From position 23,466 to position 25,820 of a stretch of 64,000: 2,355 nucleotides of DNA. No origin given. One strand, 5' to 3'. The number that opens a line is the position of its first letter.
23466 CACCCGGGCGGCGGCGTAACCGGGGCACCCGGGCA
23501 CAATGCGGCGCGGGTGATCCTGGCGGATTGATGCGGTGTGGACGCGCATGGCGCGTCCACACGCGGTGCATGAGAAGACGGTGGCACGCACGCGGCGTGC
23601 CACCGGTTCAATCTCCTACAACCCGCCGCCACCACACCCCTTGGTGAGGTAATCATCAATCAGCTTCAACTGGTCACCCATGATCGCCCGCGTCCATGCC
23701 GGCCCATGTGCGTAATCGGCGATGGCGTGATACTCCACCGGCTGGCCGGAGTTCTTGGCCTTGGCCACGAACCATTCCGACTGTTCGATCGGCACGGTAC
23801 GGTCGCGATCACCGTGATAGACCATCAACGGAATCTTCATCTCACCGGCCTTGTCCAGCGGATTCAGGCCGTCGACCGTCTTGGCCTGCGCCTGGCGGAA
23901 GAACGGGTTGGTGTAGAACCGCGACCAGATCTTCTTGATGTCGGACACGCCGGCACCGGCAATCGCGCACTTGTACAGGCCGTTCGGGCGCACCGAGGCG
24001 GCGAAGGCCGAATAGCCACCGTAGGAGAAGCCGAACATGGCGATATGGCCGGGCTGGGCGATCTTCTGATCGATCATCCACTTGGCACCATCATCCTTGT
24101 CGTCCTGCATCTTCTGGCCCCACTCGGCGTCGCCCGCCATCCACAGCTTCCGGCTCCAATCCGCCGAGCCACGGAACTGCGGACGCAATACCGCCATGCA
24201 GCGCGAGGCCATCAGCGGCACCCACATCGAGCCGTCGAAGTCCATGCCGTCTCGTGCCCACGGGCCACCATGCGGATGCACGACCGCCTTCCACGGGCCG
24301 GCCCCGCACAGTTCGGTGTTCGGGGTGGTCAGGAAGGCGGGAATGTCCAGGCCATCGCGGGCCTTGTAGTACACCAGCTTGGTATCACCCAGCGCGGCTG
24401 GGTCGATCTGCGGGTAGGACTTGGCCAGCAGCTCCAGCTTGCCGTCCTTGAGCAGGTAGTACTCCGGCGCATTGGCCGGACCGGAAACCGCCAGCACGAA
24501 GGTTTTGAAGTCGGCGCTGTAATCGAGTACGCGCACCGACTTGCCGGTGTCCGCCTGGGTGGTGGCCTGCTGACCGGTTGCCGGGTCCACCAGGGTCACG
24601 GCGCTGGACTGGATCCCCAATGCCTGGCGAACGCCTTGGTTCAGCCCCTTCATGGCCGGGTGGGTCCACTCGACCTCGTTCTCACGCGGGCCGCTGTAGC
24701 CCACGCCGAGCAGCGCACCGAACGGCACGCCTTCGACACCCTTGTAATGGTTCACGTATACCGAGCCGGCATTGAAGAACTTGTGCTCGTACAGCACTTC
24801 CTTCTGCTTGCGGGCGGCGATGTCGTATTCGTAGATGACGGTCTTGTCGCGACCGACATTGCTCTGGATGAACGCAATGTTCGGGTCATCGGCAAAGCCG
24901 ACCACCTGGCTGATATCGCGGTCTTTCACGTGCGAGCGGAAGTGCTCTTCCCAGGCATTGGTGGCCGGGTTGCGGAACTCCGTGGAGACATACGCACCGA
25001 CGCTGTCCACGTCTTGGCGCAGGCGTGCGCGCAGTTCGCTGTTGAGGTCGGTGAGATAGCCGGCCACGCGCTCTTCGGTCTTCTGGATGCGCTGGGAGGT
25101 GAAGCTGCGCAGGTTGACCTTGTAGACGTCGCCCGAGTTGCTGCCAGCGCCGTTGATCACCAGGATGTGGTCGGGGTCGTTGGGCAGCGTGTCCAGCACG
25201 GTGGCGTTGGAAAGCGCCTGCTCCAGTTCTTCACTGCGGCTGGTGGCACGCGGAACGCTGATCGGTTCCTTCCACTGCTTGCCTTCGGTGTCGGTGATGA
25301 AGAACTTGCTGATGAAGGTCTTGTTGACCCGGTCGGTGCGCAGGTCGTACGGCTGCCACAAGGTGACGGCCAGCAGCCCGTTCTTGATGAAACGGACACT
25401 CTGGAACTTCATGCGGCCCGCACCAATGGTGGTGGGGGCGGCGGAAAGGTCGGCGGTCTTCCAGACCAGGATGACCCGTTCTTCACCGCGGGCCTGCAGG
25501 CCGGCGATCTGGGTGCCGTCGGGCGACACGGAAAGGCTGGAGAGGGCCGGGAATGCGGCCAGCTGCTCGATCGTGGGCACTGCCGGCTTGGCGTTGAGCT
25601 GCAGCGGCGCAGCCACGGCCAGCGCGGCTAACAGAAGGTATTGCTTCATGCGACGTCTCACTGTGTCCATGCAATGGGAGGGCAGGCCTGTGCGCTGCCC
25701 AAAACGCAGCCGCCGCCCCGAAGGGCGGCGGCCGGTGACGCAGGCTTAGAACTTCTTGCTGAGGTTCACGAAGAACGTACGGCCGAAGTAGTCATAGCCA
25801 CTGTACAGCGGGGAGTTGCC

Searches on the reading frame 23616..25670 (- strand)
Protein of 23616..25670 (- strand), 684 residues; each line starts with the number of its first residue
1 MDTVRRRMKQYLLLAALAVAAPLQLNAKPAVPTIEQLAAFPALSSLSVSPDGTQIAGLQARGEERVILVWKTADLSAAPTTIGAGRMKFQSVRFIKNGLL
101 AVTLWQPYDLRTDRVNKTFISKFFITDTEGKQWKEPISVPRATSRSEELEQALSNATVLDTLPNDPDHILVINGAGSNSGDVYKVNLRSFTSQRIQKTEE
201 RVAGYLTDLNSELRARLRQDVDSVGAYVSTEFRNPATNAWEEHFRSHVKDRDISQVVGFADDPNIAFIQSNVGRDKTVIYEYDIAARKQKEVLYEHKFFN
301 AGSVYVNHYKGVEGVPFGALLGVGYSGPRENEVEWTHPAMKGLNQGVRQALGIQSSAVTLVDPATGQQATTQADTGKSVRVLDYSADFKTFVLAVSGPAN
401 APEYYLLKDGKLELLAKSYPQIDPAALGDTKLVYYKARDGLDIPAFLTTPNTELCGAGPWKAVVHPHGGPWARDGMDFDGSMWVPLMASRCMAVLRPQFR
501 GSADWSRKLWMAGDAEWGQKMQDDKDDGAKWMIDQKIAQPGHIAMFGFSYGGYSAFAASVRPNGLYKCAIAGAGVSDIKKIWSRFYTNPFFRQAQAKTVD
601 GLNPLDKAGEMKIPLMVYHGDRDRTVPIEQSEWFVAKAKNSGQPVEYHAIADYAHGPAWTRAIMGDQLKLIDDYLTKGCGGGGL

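Call 58: search_protein_families(library=pfam, proteins=[window:23616-25670:-])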
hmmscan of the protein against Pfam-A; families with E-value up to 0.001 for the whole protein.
window:23616-25670:- (684 aa): 4 families
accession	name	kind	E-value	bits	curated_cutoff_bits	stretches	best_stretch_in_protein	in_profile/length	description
PF00326.27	Peptidase_S9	-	1.9e-28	99.9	22.6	1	485-677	8-208/213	Prolyl oligopeptidase family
PF02129.25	Peptidase_S15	-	5.1e-07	30.1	23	1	513-582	67-137/262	X-Pro dipeptidyl-peptidase (S15 family)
PF12146.15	Hydrolase_4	-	0.00014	21.7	27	0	606-651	185-228/239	Serine aminopeptidase, S33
PF20434.5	BD-FAE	-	0.00079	19.4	26.8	0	596-636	173-213/215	BD-FAE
